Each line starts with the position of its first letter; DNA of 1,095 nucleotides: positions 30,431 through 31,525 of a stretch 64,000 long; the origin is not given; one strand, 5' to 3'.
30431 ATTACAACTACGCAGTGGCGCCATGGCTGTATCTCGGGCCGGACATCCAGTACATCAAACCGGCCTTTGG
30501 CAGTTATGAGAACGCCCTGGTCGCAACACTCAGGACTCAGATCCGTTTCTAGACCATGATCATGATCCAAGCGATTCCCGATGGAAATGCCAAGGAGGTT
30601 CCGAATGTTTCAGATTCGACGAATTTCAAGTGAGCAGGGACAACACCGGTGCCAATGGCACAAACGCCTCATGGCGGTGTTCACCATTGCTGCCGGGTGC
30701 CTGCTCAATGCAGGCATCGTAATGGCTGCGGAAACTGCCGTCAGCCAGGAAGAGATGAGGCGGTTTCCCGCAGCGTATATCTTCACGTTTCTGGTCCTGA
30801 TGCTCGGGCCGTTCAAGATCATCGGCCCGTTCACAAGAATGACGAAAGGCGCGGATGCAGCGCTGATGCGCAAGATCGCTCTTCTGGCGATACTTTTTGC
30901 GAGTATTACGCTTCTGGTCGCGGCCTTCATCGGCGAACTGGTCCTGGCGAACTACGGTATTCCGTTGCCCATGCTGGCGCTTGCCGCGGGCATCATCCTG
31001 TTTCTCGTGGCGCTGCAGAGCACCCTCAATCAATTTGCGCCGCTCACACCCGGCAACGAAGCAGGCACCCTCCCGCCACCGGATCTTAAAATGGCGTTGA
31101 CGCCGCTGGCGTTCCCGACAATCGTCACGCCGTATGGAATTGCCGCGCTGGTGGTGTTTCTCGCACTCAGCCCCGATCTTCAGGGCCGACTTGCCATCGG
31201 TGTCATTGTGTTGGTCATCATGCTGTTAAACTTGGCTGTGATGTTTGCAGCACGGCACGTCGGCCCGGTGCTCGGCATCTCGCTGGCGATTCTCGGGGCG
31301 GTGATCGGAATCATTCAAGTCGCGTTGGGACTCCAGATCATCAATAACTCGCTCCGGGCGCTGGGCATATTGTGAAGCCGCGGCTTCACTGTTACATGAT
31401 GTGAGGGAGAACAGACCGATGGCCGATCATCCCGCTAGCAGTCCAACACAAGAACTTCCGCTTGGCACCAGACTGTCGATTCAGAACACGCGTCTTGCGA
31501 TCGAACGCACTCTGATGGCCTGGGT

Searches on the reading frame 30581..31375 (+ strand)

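Call 30: search_protein_families(library=pfam, proteins=[window:30581-31375:+], max_evalue=0.001)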
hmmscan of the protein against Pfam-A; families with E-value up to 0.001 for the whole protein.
window:30581-31375:+ (264 aa): 1 family
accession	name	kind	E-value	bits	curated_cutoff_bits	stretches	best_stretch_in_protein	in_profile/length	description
PF01914.23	MarC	-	4.2e-14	52.9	23.9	1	67-259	7-200/203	MarC family integral membrane protein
